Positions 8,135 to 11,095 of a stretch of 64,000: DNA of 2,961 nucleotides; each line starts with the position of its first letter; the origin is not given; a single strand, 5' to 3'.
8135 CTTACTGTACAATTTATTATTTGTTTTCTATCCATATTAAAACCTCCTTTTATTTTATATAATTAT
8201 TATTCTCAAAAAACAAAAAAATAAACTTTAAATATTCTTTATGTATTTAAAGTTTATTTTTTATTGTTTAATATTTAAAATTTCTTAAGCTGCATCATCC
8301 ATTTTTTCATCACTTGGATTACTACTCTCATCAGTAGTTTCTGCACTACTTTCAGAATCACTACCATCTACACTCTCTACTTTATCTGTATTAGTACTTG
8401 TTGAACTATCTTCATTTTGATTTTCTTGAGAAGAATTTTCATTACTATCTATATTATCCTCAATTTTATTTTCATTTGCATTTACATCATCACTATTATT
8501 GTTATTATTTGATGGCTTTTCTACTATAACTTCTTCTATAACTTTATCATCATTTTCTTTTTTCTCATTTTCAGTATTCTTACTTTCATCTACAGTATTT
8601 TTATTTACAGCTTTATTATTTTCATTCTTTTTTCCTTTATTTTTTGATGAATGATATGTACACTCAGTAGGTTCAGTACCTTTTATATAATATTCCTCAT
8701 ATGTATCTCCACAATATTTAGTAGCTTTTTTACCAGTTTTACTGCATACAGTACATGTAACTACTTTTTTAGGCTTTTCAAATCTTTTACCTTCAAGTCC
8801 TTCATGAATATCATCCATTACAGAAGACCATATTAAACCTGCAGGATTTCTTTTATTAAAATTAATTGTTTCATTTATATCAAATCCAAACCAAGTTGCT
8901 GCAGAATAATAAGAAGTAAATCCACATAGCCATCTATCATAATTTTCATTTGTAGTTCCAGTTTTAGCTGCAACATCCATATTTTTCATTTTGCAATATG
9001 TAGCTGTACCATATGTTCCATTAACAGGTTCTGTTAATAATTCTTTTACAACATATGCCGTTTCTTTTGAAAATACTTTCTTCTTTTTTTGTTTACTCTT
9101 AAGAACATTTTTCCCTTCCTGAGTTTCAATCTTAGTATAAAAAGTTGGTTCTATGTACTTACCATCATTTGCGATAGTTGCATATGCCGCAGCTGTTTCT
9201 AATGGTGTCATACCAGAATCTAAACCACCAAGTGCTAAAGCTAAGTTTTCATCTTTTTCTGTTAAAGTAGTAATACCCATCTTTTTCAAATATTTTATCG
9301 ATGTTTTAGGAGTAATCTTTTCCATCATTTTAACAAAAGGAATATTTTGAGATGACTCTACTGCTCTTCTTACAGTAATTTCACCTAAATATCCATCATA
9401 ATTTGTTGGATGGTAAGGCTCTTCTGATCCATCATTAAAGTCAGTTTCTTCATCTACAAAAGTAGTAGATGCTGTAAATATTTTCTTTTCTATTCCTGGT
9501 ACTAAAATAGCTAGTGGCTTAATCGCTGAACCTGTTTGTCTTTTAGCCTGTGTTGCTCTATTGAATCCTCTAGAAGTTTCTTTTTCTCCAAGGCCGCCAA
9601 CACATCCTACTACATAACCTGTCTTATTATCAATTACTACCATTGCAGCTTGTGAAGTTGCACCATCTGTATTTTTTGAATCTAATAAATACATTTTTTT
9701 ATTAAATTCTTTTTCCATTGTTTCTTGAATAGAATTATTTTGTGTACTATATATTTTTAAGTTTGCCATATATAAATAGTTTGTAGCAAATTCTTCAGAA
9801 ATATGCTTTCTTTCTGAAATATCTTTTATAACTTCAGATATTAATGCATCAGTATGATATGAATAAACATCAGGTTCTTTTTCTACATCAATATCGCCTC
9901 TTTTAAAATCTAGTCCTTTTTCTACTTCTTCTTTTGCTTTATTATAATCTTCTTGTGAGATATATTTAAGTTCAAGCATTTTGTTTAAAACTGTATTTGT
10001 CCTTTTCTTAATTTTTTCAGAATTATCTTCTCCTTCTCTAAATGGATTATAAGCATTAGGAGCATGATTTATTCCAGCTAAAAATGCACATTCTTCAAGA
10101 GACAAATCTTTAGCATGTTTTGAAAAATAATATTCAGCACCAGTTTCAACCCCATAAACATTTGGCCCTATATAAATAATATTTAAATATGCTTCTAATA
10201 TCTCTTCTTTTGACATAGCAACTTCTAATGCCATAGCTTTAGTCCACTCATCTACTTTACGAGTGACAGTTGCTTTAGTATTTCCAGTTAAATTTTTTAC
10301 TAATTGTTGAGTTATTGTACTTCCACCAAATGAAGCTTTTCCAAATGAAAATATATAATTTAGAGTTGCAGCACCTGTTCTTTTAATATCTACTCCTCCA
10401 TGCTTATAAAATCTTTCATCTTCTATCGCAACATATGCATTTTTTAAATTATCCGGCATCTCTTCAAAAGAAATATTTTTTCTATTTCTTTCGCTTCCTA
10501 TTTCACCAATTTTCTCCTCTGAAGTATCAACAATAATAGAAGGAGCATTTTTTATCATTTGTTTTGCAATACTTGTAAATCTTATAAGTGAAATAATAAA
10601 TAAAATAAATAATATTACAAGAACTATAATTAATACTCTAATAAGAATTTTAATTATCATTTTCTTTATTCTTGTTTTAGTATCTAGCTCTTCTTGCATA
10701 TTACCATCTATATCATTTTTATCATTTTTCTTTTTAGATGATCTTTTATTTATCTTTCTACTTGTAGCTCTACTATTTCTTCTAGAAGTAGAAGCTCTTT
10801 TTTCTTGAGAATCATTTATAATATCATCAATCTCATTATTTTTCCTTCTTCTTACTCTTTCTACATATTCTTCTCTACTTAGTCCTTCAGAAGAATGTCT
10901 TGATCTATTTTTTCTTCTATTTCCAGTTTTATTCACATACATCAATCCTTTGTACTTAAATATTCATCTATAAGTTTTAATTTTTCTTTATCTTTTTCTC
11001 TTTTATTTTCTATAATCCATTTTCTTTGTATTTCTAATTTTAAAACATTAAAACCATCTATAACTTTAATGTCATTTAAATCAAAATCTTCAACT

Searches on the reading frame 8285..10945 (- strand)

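Call 59: search_protein_families(library=pfam, proteins=[window:8285-10945:-], max_evalue=0.00001)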
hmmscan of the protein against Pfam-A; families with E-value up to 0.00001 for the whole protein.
window:8285-10945:- (886 aa): 2 families
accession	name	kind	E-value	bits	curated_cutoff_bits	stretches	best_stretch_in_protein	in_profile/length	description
PF00912.28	Transgly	-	1.5e-59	200.8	27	1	144-323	3-177/178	Transglycosylase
PF00905.27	Transpeptidase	-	1.8e-33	116.5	22.1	1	434-670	2-247/299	Penicillin binding protein transpeptidase domain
